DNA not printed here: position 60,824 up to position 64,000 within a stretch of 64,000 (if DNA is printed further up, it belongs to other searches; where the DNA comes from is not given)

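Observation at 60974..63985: Covalently duplicated PilB/GspE-type secretion ATPase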

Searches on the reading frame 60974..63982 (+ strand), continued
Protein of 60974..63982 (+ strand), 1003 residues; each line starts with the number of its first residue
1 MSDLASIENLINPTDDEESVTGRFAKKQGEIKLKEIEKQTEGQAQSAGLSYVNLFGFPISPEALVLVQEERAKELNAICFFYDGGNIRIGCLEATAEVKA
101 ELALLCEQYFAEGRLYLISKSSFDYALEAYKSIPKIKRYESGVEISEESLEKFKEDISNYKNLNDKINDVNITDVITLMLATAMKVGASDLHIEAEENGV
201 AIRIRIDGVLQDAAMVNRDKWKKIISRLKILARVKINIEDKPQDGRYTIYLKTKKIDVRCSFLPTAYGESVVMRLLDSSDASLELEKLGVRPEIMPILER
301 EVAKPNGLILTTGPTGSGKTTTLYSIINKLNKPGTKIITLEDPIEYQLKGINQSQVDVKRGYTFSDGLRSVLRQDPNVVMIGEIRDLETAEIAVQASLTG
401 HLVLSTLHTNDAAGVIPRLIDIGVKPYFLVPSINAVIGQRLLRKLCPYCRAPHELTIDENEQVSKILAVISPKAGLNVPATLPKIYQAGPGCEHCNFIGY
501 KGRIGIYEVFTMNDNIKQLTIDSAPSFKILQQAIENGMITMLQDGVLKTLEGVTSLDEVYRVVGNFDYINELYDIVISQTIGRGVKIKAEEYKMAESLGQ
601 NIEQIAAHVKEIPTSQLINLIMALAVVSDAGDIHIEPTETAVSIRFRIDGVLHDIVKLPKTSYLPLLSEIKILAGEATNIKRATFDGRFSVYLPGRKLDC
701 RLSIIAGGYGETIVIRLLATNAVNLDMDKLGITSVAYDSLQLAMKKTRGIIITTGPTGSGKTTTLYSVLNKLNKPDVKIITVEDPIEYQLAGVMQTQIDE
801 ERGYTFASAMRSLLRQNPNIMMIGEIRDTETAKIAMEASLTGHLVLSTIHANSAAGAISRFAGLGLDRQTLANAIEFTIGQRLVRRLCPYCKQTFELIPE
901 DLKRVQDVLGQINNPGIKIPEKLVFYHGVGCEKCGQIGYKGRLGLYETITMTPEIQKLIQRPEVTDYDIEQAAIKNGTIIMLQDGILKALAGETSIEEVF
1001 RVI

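Call 26: find_encoding_contigs(protein=P0272, flank=10000, max_places=1)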
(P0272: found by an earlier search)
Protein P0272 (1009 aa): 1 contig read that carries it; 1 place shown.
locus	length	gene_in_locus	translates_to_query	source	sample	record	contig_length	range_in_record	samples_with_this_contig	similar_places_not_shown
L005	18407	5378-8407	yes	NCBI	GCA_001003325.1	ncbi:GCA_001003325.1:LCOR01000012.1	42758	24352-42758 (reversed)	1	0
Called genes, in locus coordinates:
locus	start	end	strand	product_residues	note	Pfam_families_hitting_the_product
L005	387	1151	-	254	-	PF12704:MacB_PCD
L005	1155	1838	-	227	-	PF00005:ABC_tran, PF02463:SMC_N (faint), PF13304:AAA_21 (faint)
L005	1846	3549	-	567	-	PF25973:BSH_CzcB (faint), PF25984:BSH_YknX (faint)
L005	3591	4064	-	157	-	PF02367:TsaE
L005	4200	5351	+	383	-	PF01368:DHH (weak)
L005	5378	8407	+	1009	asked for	PF00437:T2SSE, PF03215:Rad17 (faint), PF25199:nSTAND_NTPase5 (faint), PF00004:AAA (faint), PF00005:ABC_tran (faint), PF12775:AAA_7 (faint), PF13173:AAA_14 (faint), PF00437:T2SSE, +5 more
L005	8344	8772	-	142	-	-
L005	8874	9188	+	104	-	-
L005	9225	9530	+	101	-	PF21956:DUF6922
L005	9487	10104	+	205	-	PF08843:AbiEii (weak)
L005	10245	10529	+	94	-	-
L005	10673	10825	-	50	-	-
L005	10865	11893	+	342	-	PF05496:RuvB_N, PF00004:AAA, PF07728:AAA_5, PF17864:AAA_lid_4, PF05491:WHD_RuvB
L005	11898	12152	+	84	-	-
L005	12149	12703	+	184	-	PF03703:bPH_2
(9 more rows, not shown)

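Call 27: find_encoding_contigs(protein=P0123, flank=10000, max_places=1)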
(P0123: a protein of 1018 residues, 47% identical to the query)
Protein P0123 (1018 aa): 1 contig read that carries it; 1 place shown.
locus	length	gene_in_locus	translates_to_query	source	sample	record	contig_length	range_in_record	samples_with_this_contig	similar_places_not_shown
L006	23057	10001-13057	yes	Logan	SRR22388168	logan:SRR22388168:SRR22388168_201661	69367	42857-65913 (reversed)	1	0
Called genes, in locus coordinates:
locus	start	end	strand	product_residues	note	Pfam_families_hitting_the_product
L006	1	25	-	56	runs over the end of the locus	-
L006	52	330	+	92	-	PF01649:Ribosomal_S20p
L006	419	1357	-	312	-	PF06144:DNA_pol3_delta, PF21694:DNA_pol3_delta_C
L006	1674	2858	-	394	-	PF11258:DUF3048, PF17479:DUF3048_C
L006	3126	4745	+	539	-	-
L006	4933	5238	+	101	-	-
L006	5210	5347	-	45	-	-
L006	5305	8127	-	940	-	PF02739:5_3_exonuc_N, PF01367:5_3_exonuc, PF12826:HHH_2 (weak), PF14520:HHH_5 (weak), PF01612:DNA_pol_A_exo1, PF22619:DNA_polI_exo1, PF00476:DNA_pol_A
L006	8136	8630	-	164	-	PF02367:TsaE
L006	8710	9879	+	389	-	PF01368:DHH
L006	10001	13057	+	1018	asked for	PF13604:AAA_30 (faint), PF05157:MshEN, PF13401:AAA_22 (faint), PF01637:ATPase_2 (faint), PF04851:ResIII (faint), PF14532:Sigma54_activ_2 (faint), PF00437:T2SSE, PF00437:T2SSE, +9 more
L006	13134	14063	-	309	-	-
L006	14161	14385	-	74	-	-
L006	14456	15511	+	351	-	PF05496:RuvB_N, PF00004:AAA, PF07728:AAA_5, PF17864:AAA_lid_4, PF05491:WHD_RuvB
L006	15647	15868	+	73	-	-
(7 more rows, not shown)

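Call 28: find_encoding_contigs(protein=P0127, flank=10000, max_places=1)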
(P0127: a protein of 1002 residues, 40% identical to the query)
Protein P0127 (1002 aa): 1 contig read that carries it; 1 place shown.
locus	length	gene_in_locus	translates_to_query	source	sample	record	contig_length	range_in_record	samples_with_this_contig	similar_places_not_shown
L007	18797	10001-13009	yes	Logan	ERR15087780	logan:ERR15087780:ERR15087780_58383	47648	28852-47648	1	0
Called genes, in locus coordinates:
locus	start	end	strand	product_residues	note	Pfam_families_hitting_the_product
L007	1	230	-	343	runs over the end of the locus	-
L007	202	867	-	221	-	-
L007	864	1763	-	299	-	PF18884:TSP3_bac (weak)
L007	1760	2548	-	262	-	PF00398:RrnaAD, PF13649:Methyltransf_25 (weak)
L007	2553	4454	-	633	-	PF00580:UvrD-helicase, PF13245:AAA_19, PF01443:Viral_helicase1 (faint), PF13361:UvrD_C, PF13538:UvrD_C_2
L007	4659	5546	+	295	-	PF01476:LysM, PF23473:LysM3_LYK4_5 (faint), PF01476:LysM, PF01551:Peptidase_M23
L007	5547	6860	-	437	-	PF14397:ATPgrasp_ST, PF08443:RimK (faint), PF14398:ATPgrasp_YheCD (faint), PF05618:RimB-like (faint)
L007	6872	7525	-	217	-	PF14402:7TM_transglut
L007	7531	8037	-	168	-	PF20772:TACO1_YebC_N, PF01709:Transcrip_reg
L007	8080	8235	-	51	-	-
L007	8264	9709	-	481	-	PF01743:PolyA_pol, PF12627:PolyA_pol_RNAbd, PF01966:HD, PF13735:tRNA_NucTran2_2 (weak)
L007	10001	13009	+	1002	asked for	PF00004:AAA (faint), PF01637:ATPase_2 (faint), PF03215:Rad17 (faint), PF13245:AAA_19 (faint), PF02492:cobW (faint), PF20720:nSTAND3 (faint), PF00437:T2SSE, PF00437:T2SSE, +9 more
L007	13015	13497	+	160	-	PF02075:RuvC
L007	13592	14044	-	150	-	-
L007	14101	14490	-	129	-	PF04828:GFA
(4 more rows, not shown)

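Call 29: find_encoding_contigs(protein=P0136, flank=10000, max_places=1)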
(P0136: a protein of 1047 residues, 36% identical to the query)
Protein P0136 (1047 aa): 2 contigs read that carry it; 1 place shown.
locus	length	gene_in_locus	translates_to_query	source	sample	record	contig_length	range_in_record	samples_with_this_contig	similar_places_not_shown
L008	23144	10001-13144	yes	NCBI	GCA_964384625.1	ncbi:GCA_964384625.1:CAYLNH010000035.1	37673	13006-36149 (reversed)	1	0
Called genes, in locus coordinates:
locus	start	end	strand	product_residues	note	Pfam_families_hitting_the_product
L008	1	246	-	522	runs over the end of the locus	PF00884:Sulfatase, PF01663:Phosphodiest (faint), PF16347:SGSH_C (weak)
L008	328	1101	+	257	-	PF03629:SASA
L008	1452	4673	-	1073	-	PF06452:CBM9_1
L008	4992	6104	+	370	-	PF01168:Ala_racemase_N, PF00842:Ala_racemase_C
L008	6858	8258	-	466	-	PF00884:Sulfatase, PF01663:Phosphodiest (faint), PF02995:DUF229 (faint), PF16347:SGSH_C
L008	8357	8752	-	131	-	-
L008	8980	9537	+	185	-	PF07638:Sigma70_ECF, PF04542:Sigma70_r2, PF08281:Sigma70_r4_2, PF04545:Sigma70_r4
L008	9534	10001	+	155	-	PF13490:zf-HC2 (weak), PF12728:HTH_17 (weak)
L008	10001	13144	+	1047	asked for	PF00482:T2SSF (weak), PF13191:AAA_16 (faint), PF00482:T2SSF, PF00437:T2SSE, PF13401:AAA_22 (faint), PF20720:nSTAND3 (faint), PF25199:nSTAND_NTPase5 (faint), PF00437:T2SSE, +1 more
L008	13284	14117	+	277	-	-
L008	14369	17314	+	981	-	-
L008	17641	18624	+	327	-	PF20030:bpMoxR, PF07726:AAA_3, PF07728:AAA_5, PF17863:AAA_lid_2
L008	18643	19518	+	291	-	PF01882:DUF58, PF13519:VWA_2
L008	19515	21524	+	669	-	PF07584:BatA (weak), PF13519:VWA_2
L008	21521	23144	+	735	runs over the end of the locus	-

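Call 36: list_cluster_members(proteins=[P0128, P0130, P0131, P0132, P0180, P0227, P0139, P0145, P0203, P0171])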
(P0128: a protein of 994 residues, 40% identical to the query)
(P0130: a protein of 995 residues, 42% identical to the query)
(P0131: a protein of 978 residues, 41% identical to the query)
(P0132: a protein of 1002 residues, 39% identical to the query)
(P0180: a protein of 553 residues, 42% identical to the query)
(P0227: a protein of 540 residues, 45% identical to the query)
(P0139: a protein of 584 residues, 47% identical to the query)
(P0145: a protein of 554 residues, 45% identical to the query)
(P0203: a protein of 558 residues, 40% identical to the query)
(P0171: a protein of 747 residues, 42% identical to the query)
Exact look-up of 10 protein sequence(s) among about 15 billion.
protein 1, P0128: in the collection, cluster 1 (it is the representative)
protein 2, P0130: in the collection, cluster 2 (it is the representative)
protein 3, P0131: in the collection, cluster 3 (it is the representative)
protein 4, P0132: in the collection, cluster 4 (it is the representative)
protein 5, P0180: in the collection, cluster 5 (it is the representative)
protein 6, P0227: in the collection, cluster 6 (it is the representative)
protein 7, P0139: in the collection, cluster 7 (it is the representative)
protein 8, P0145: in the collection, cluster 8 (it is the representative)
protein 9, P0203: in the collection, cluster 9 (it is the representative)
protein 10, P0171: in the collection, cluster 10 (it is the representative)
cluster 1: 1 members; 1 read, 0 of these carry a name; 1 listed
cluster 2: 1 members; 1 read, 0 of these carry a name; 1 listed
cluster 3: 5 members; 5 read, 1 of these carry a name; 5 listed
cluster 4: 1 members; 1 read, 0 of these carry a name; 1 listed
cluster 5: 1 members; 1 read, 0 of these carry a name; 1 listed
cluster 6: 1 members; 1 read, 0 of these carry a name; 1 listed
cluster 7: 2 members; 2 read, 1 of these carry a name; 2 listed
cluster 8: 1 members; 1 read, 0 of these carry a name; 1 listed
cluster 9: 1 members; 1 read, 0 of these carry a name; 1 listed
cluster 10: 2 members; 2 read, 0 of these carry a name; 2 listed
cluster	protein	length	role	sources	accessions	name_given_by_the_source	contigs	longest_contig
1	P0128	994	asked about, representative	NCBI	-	-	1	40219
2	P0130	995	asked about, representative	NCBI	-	-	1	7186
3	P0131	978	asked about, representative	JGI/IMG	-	-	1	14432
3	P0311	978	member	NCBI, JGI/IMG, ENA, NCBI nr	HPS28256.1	MAG TPA: ATPase, T2SS/T4P/T4SS family [Candidatus Paceibacterota bacterium] | ATPase, T2SS/T4P/T4SS family [Candidatus Paceibacterota bacterium]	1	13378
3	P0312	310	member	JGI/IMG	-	-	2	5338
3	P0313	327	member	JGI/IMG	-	-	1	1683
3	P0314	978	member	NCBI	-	-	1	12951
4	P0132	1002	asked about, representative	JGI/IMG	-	-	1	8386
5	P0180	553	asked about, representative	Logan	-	-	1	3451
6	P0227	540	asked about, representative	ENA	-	-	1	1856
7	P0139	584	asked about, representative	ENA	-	-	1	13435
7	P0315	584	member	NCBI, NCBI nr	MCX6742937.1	MAG: GspE/PulE family protein [Candidatus Parcubacteria bacterium] | GspE/PulE family protein [Candidatus Parcubacteria bacterium]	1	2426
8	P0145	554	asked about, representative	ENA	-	-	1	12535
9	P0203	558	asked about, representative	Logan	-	-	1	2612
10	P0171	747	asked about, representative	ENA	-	-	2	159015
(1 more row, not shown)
